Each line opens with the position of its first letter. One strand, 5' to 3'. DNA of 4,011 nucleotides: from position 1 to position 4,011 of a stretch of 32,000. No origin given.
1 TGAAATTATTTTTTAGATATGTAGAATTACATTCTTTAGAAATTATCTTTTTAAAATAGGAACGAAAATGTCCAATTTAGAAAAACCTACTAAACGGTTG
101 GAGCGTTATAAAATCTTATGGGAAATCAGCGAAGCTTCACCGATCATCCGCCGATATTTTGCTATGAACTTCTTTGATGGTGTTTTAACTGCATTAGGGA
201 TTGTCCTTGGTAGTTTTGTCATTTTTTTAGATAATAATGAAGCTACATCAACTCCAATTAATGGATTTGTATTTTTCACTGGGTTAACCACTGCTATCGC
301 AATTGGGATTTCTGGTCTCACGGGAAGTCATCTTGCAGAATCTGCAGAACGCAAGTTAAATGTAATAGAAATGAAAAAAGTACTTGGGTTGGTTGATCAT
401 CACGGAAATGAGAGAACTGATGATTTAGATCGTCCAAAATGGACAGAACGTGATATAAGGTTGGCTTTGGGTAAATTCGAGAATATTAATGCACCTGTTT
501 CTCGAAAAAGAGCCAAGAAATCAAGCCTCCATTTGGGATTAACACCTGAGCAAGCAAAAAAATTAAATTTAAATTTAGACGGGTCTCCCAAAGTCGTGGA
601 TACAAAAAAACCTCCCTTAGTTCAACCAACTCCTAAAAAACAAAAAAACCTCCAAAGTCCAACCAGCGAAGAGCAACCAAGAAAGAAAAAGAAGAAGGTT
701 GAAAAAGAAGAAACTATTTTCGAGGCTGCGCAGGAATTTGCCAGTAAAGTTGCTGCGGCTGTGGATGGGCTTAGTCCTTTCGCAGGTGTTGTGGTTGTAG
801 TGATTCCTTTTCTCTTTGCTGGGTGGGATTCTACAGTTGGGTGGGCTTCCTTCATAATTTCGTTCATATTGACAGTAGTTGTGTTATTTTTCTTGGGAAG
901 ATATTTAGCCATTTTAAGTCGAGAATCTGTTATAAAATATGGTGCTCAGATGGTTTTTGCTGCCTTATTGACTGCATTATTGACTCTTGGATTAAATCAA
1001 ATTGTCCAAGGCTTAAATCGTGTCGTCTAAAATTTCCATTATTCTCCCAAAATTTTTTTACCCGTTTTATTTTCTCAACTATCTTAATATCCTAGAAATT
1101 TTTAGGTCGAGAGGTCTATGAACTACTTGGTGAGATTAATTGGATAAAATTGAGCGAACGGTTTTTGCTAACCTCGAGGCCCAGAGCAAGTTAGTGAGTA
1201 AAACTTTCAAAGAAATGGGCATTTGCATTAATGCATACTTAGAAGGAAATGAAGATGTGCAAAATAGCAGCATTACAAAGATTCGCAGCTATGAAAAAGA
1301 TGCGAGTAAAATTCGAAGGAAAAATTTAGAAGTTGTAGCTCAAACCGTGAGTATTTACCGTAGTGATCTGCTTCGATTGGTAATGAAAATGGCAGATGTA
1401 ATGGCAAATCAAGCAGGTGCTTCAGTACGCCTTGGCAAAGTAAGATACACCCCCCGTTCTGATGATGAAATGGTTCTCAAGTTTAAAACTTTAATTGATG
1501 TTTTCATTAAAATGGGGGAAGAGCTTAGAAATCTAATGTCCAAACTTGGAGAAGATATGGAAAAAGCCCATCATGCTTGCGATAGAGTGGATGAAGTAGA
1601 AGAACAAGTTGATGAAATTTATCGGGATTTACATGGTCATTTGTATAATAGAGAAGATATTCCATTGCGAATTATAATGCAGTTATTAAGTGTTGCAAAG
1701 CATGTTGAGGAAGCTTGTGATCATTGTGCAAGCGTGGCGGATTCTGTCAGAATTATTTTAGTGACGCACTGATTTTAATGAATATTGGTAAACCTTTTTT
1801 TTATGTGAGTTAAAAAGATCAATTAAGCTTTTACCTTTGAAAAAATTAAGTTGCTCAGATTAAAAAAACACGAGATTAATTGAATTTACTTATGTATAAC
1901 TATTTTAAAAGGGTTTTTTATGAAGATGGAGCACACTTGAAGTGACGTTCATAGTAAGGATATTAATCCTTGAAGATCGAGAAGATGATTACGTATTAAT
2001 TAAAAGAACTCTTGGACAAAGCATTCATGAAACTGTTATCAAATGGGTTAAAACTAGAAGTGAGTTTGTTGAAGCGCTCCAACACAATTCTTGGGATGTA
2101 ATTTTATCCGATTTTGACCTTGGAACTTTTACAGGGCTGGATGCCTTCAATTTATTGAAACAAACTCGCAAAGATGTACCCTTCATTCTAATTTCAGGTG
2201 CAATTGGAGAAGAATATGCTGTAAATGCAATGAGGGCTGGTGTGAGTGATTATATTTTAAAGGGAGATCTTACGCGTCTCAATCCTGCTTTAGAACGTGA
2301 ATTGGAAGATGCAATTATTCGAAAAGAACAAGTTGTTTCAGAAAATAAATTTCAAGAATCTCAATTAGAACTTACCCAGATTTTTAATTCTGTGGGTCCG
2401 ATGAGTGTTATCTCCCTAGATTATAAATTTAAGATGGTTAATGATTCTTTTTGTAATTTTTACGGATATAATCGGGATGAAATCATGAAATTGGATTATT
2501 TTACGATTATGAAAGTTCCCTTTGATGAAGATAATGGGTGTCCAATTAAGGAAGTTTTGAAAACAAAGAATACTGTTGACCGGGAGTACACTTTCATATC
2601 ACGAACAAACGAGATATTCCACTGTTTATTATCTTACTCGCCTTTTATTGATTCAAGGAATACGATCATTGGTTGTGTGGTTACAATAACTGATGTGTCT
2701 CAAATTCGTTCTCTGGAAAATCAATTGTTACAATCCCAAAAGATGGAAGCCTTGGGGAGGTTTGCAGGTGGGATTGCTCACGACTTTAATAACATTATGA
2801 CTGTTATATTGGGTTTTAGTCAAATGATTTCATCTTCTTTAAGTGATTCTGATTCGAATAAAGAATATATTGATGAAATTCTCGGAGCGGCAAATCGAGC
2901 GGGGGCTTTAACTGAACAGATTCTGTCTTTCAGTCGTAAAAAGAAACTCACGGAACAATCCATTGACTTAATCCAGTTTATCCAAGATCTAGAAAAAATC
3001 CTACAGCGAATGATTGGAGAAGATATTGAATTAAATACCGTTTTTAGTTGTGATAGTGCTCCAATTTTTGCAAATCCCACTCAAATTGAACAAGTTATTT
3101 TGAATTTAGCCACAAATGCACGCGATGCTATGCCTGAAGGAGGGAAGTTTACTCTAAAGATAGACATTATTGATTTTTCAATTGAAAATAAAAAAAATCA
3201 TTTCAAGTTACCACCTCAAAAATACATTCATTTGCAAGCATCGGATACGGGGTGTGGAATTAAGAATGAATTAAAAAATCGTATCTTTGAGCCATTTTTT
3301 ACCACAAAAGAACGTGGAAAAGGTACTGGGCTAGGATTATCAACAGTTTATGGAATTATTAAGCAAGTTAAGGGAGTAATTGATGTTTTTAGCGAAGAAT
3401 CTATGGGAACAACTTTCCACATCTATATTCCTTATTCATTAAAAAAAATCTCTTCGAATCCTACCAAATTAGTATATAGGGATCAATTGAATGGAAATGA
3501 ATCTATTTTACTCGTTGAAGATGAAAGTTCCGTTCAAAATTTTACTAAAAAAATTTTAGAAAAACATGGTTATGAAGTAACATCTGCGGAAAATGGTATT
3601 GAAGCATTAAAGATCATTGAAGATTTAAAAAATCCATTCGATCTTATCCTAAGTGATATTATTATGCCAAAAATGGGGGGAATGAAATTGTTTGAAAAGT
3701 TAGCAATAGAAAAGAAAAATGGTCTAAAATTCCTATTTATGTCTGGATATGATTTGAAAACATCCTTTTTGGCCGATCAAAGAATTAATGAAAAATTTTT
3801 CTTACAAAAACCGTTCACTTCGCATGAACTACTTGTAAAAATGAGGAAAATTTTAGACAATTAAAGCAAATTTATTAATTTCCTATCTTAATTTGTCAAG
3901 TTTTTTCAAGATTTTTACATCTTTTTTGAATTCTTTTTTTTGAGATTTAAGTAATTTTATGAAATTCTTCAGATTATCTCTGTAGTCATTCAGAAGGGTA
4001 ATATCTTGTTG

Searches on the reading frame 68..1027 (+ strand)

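Call 77: search_protein_families(library=pfam, proteins=[window:68-1027:+], max_evalue=0.001)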
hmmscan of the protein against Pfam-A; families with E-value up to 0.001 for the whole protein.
window:68-1027:+ (320 aa): 1 family
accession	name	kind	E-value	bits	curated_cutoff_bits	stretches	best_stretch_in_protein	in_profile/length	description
PF01988.24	VIT1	-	1.8e-11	44.7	28.1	1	35-309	8-212/214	VIT family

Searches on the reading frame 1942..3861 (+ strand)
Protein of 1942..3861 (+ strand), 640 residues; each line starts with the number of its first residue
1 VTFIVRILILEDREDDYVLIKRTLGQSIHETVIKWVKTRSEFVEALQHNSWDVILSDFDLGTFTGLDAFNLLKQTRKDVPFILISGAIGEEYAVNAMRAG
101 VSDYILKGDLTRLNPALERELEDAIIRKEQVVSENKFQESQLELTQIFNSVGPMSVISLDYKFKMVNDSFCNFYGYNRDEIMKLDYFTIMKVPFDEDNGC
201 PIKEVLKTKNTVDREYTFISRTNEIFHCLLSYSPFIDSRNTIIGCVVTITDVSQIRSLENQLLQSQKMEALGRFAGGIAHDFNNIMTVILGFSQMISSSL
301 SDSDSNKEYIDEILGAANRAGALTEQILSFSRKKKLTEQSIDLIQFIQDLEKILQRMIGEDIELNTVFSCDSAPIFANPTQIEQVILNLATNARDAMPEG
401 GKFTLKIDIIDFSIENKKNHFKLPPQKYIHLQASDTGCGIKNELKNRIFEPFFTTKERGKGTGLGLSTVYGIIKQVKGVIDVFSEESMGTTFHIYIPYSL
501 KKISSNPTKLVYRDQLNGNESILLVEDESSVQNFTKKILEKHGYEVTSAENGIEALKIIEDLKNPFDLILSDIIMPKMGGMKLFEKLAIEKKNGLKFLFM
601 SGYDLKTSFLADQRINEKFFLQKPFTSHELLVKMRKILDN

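Call 77: search_protein_families(library=pfam, proteins=[window:1942-3861:+], max_evalue=0.001)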
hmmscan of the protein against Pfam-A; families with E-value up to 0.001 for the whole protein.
window:1942-3861:+ (640 aa): 6 families
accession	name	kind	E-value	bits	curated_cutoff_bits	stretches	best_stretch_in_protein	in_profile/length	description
PF00072.30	Response_reg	-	3e-35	121.2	30.2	2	522-633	1-109/111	Response regulator receiver domain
PF02518.31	HATPase_c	-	1.3e-20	74.3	26.4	1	378-498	2-109/111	Histidine kinase-, DNA gyrase B-, and HSP90-like ATPase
PF13426.13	PAS_9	-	4e-15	56.4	27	1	165-254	15-103/103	PAS domain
PF00512.31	HisKA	-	9.7e-13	48.4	26.9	1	271-333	2-63/66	His Kinase A (phospho-acceptor) domain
PF00989.32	PAS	-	0.00022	21.6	22.6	1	149-252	9-113/113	PAS fold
PF08448.16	PAS_4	-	0.00023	21.8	23.1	1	153-254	7-107/110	PAS fold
